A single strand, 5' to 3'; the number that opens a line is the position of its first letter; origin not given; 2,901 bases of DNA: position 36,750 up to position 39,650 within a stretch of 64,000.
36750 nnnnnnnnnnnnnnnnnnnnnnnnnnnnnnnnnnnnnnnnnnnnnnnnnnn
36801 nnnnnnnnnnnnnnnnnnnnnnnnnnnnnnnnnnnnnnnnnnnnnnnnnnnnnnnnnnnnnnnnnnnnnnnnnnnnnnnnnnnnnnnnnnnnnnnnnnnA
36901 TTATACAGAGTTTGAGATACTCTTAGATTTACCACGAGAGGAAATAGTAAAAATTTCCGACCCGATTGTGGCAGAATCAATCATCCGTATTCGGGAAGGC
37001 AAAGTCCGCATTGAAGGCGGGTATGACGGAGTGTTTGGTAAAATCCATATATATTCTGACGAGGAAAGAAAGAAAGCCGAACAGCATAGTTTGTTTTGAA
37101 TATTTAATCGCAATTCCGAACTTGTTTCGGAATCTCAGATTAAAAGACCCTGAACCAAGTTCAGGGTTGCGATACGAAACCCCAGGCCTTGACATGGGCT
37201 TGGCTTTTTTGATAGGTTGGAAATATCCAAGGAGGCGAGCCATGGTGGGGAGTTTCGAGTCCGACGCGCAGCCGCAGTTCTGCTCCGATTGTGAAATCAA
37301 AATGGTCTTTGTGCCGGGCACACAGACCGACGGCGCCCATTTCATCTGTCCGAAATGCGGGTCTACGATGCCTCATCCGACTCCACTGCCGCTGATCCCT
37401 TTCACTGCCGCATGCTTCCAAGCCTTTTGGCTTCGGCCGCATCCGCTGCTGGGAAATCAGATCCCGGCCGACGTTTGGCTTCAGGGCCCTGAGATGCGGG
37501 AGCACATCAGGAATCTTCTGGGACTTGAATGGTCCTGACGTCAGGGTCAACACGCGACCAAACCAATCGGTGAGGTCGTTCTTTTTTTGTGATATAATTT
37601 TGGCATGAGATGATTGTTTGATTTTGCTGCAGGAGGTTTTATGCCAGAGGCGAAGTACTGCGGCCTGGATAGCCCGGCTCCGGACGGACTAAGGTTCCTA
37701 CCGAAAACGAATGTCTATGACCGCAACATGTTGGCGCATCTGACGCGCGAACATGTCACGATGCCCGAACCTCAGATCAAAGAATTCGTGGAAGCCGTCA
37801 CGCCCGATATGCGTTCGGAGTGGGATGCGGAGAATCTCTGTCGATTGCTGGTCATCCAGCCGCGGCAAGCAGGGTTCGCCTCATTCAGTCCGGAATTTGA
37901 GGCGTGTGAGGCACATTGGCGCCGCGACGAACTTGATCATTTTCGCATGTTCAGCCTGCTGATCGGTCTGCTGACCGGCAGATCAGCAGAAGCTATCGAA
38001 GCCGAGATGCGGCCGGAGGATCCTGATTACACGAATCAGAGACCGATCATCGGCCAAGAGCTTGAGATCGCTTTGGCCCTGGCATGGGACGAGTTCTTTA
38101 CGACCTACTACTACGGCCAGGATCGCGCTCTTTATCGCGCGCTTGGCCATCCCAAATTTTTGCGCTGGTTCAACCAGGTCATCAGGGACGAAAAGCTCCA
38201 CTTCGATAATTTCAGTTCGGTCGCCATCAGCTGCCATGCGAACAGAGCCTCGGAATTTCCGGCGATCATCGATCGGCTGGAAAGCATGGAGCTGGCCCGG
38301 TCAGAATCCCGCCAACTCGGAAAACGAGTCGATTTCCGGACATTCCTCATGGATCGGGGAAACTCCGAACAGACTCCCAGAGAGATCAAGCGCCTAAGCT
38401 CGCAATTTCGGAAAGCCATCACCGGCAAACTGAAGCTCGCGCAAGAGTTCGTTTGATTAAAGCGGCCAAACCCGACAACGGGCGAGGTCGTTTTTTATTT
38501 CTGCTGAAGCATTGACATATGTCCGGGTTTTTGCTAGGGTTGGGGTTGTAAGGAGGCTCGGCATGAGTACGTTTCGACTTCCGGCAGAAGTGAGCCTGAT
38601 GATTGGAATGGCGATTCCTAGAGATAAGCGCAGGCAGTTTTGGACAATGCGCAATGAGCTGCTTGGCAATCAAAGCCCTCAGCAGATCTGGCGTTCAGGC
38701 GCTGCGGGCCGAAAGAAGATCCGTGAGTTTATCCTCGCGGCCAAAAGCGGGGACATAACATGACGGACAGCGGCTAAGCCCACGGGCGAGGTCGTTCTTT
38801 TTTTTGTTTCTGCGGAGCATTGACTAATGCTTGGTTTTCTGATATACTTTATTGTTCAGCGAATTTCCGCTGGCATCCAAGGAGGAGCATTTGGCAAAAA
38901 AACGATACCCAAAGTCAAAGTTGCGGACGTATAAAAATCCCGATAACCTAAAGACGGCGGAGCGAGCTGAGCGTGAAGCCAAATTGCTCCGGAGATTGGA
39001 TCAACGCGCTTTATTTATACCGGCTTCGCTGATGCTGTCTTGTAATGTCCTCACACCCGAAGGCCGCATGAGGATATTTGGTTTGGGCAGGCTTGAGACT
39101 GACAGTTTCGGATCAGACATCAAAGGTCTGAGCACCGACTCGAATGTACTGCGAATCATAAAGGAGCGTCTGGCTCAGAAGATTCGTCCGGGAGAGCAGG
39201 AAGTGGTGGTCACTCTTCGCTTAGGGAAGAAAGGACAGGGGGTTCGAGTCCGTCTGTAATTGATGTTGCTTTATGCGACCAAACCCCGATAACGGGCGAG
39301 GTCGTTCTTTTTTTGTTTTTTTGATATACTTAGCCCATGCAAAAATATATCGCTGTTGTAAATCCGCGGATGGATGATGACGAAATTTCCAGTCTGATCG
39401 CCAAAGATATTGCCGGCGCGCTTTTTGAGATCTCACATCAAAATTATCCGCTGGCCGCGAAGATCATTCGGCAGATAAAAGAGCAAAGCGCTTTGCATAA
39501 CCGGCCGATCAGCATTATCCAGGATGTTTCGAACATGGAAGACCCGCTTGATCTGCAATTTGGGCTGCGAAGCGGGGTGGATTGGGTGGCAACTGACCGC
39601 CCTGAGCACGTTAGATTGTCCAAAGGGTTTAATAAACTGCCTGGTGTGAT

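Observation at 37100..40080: Array of five small GC-rich genes, each insulated by the same terminator-promoter cassette (4 copies)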

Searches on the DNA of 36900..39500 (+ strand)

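Call 43: build_rna_model(alignment_id=A3)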
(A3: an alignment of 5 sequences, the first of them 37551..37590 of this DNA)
Model R1 built from alignment A3 (5 sequences, 53 columns); structure: RNAalifold consensus.
model positions 38; base pairs 8; branch points 0; effective number of sequences 5; information 1.168 bits per position. Calibrated on 0.2 Mb of random sequence (short: E-values are rough).
structure used (alignment columns):
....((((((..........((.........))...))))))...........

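Call 44: search_with_rna_model(model_id=R1, sources=[window, L011, L049, L050, L051, L052, L053, L054, L055, L056, L057, L058, L059, L060, L061, L062, L063, L064, L065, L066, L067, L068, L069, L070, L071, L072, L073, L074, L075, L076, L077, L078, L079, L080, L081, L082, L083, L084, L085, L086, L087, L088, L089, L090, L091, L092, L093, L094, L095, L096, L097, L098, L099, L100, L101, L102, L103, L104, L105, L106, L107, L108, L109, L110, L111, L112, L113, L114, L115, L116, L117, L118, L119, L120, L121, L122, L123, L124, L125, L126, L127, L128], max_evalue=1, show_alignments=0)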
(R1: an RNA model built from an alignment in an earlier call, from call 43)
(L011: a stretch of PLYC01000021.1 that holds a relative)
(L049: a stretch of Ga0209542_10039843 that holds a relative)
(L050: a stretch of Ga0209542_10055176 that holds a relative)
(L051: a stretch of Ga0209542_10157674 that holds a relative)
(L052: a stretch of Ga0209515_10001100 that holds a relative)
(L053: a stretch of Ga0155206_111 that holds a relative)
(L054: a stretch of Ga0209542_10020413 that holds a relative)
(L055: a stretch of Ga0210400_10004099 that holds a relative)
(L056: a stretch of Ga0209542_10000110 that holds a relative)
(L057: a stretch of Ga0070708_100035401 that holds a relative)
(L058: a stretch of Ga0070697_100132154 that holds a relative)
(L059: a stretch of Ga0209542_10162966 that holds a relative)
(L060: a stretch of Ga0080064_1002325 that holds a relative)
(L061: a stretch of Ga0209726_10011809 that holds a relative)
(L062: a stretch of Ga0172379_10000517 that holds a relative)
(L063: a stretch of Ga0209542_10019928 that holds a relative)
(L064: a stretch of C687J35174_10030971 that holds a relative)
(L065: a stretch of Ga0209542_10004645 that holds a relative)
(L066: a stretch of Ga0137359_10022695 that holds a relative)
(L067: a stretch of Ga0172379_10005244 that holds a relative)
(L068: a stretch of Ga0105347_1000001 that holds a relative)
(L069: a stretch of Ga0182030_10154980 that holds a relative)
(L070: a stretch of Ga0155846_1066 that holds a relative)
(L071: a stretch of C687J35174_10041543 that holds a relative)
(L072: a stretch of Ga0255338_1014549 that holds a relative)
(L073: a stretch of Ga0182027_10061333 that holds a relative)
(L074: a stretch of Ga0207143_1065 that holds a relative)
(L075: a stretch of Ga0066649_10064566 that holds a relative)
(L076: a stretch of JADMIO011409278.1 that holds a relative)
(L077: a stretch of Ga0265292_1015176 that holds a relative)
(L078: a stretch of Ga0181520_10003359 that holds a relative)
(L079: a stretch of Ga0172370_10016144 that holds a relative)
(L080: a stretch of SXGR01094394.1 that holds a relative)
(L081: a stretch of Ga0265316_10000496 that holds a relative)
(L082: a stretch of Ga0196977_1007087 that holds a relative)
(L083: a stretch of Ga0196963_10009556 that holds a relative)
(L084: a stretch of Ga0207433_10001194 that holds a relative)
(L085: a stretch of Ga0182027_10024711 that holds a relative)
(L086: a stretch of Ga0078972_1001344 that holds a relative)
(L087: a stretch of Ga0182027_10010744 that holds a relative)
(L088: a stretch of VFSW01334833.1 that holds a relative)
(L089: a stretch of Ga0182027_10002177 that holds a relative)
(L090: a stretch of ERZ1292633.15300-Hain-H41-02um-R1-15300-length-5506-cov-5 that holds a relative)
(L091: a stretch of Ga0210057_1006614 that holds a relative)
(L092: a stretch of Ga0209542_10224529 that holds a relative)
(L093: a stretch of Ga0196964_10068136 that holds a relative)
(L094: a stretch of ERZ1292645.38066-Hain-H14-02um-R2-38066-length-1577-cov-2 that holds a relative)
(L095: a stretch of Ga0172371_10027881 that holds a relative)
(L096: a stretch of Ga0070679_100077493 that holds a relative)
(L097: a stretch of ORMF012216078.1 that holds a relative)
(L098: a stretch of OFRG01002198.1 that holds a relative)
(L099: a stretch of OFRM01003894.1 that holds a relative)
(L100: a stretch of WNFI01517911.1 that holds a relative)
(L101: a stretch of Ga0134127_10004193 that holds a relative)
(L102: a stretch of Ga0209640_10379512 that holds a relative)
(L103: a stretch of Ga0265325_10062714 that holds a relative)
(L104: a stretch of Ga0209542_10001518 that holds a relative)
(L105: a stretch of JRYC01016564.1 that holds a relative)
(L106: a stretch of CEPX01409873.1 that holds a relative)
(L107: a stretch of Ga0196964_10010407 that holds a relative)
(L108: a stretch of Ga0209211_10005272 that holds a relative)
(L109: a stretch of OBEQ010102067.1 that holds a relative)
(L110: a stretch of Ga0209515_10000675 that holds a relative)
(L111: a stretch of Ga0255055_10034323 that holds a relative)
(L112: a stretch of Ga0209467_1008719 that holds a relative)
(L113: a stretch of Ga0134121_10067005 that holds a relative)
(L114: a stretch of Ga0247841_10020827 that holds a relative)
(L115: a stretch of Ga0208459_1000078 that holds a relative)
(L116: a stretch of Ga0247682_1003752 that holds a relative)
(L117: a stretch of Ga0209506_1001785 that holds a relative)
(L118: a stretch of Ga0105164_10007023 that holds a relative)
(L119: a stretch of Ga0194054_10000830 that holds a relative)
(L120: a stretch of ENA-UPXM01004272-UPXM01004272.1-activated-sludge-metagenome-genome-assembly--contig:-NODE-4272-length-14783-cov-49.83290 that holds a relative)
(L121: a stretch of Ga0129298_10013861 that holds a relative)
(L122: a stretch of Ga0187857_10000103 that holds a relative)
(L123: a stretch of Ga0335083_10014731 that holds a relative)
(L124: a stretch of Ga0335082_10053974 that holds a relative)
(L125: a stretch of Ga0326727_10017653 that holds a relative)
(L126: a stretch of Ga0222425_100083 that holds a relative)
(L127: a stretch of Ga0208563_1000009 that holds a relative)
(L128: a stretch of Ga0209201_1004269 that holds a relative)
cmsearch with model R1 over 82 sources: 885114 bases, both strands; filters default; matches with E-value up to 1: 12.
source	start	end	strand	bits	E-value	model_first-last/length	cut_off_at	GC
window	39272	39314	+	54.5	8.4e-10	1-38/38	no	0.49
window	37551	37588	+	54.2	1e-09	1-38/38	no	0.47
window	38459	38500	+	52.4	2.7e-09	1-38/38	no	0.5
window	38766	38804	+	52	3.4e-09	1-38/38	no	0.56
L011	1390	1434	+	45.2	1.5e-07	1-38/38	no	0.62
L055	11519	11556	+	33.6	0.00011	1-38/38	no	0.5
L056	3046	3081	+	26.6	0.005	1-38/38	no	0.47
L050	4528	4565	+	24.3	0.019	1-38/38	no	0.42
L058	1697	1726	+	23.9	0.024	1-38/38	no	0.33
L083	748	778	+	19.3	0.3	1-38/38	no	0.39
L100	7959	7997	+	19.3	0.31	1-38/38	no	0.54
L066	2496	2519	+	18.3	0.54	1-38/38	no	0.54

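Call 71: search_with_rna_model(model_id=R1, sources=[window, L011, L055, L056, L050, L058, L065, L062], max_evalue=5, make_alignment=true, show_alignments=0)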
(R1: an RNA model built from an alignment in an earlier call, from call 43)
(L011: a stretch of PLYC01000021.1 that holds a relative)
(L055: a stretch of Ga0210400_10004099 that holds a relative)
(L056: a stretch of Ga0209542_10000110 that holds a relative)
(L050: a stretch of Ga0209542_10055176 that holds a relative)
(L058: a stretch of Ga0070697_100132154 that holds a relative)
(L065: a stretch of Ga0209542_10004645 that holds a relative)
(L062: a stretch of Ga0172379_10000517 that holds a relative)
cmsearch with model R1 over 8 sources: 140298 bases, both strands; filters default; matches with E-value up to 5: 18.
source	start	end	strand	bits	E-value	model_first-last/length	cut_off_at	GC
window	39272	39314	+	54.5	1.3e-10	1-38/38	no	0.49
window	37551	37588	+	54.2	1.6e-10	1-38/38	no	0.47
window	38459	38500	+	52.4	4.3e-10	1-38/38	no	0.5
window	38766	38804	+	52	5.5e-10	1-38/38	no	0.56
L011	1390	1434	+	45.2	2.4e-08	1-38/38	no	0.62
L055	11519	11556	+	33.6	1.7e-05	1-38/38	no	0.5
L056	3046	3081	+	26.6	0.0008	1-38/38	no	0.47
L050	4528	4565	+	24.3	0.003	1-38/38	no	0.42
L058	1697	1726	+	23.9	0.0038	1-38/38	no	0.33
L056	10393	10424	-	16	0.32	1-38/38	no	0.34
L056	10399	10430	+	16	0.32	1-38/38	no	0.34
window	24180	24229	+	15.5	0.4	1-38/38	no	0.38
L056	459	491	+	14.4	0.75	1-38/38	no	0.42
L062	9946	9978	+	13.7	1.1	1-38/38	no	0.39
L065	6017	6057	+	13.3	1.4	1-38/38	no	0.54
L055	1245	1262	+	11.9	3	1-38/38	no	0.39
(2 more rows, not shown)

Alignment A6: 18 matches aligned to the model, 68 columns, each read 5' to 3' on its own strand. Consensus structure (alignment columns), stored with it:
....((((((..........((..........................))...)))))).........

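Call 84: search_rna_families(source=window, start=36900, end=39500, threshold=evalue, max_evalue=1)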
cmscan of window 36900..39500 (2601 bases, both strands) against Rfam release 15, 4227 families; matches with E-value up to 1: 1.
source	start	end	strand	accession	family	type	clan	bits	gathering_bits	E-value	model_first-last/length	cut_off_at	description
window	37093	37175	+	RF00769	mir-331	Gene; miRNA;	-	23.1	80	0.18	1-92/92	no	mir-331 microRNA precursor family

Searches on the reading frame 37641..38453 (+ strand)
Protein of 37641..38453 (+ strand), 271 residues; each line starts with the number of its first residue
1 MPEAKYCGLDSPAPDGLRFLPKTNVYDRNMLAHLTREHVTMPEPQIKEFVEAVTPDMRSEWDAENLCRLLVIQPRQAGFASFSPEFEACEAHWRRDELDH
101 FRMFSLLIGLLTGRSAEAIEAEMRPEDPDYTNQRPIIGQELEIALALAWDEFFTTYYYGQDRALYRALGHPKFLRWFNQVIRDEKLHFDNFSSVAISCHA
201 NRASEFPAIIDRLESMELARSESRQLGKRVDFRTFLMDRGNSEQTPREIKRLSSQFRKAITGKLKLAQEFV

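Call 9: search_protein_families(library=pfam, proteins=[window:37641-38453:+], max_evalue=0.1)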
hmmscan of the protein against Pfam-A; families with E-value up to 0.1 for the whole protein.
window:37641-38453:+ (271 aa): 0 families

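Call 10: search_protein_families(library=ncbifam, proteins=[window:37641-38453:+], max_evalue=0.1)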
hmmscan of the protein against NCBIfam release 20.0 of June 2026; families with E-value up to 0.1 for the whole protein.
window:37641-38453:+ (271 aa): 0 families

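Call 25: search_protein_families(library=phrogs, proteins=[P0001, P0003, P0004, P0005, P0007], max_evalue=0.1)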
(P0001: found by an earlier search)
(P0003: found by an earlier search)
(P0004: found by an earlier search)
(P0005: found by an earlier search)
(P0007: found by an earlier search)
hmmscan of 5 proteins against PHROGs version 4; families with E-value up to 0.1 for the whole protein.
P0001 (98 aa): 0 families

P0003 (271 aa): 0 families

P0004 (66 aa): 0 families

P0005 (122 aa): 1 family
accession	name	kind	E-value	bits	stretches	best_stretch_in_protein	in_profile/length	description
phrog_31844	-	unknown function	0.069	14.2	0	15-32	10-27/60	-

P0007 (247 aa): 0 families

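Call 52: search_protein_families(library=pfam, proteins=[P0004, P0001, P0005], max_evalue=10)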
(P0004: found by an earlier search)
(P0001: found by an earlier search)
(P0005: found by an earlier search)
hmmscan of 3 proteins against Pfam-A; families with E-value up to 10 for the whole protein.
P0004 (66 aa): 0 families

P0001 (98 aa): 15 families
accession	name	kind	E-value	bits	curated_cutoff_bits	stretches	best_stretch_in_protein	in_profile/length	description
PF07754.17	HVO_2753_ZBP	-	0.026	14.8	33.2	1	28-43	11-26/46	Small zinc finger protein HVO_2753-like, Zn-binding pocket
PF12773.13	DZR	-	0.031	14.9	27.3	1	7-44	8-35/45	Double zinc ribbon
PF13248.11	Zn_ribbon_3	-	0.042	13.8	27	1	34-41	3-10/26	zinc-ribbon domain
PF08274.17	Zn_Ribbon_YjdM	-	0.055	13.9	30.8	1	29-41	15-27/30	PhnA Zinc-Ribbon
PF25017.1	zf-C2HC_3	-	0.062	13.7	24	1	26-41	16-31/47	C2HC zinc finger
PF08792.16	A2L_zn_ribbon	-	0.062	13.4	22.9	1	13-44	5-32/33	A2L zinc ribbon domain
PF12760.12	Zn_ribbon_IS1595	-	0.072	13.5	25.4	1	31-44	16-29/46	Transposase zinc-ribbon domain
PF10058.14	Zn_ribbon_10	-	0.077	13.2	24.2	1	11-42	22-53/54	ER junction formation factor lunapark, zinc ribbon finger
PF10764.14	Gin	-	0.082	13.3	27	1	33-45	17-29/45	Inhibitor of sigma-G Gin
PF18439.7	zf_UBZ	-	0.094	12.8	25.6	1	33-46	2-15/32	Ubiquitin-Binding Zinc Finger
PF07282.18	Cas12f1-like_TNB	-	0.11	13.2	26.3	1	12-43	29-50/60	Cas12f1-like, TNB domain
PF09723.15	Zn_ribbon_8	-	0.22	12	34.4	1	14-41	8-34/41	Zinc ribbon domain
PF18256.6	HscB_4_cys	-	0.35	11.2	26.2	1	25-39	9-23/27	Co-chaperone HscB tetracysteine metal binding motif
PF13408.12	Zn_ribbon_recom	-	0.75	10.7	25.3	0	35-43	7-15/58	Recombinase zinc beta ribbon domain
PF08271.17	Zn_Ribbon_TF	-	0.94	9.5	29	1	14-41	3-27/43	TFIIB zinc-binding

P0005 (122 aa): 0 families

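Call 59: search_protein_families(library=padloc, proteins=[P0001, P0003, P0004, P0005, P0007], max_evalue=0.1)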
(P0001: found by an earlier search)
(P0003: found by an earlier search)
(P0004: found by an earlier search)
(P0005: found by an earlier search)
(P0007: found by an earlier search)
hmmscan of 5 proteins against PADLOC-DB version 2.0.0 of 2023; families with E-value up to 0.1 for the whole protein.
P0001 (98 aa): 0 families

P0003 (271 aa): 0 families

P0004 (66 aa): 0 families

P0005 (122 aa): 0 families

P0007 (247 aa): 0 families
